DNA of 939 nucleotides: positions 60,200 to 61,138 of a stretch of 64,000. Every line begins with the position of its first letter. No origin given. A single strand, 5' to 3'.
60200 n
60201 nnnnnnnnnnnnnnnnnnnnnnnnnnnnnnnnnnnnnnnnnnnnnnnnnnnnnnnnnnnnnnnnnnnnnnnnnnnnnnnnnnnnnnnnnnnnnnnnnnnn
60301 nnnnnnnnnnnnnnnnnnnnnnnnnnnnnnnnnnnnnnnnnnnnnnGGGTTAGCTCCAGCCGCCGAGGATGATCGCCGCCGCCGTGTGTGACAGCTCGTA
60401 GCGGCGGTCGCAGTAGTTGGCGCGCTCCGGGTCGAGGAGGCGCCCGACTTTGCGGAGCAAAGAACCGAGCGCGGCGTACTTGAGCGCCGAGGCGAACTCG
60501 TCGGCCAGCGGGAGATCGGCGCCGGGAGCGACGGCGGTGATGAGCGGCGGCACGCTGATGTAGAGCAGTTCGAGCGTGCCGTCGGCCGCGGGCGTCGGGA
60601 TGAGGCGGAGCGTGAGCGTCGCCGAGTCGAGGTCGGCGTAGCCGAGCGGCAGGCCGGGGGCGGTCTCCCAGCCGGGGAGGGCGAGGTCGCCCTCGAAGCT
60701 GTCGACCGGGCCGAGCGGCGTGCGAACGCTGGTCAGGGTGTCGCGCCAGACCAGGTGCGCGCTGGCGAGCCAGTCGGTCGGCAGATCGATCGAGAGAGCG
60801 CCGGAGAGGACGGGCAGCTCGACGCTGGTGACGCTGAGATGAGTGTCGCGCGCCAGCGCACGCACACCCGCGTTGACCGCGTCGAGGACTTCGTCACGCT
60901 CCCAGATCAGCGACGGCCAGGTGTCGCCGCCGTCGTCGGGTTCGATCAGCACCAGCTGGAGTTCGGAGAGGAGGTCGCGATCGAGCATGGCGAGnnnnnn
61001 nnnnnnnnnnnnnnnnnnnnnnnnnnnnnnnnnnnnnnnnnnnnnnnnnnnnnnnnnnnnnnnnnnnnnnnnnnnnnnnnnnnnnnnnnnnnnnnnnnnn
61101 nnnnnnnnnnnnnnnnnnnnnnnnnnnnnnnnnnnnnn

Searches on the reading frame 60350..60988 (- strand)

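Call 30: search_protein_families(library=phrogs, proteins=[window:60350-60988:-], max_evalue=0.001)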
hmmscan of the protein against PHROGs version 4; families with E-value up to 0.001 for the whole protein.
window:60350-60988:- (212 aa): 1 family
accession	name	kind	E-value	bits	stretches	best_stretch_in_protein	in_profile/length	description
phrog_399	-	head and packaging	1.8e-10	41.8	1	27-180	23-175/220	structural protein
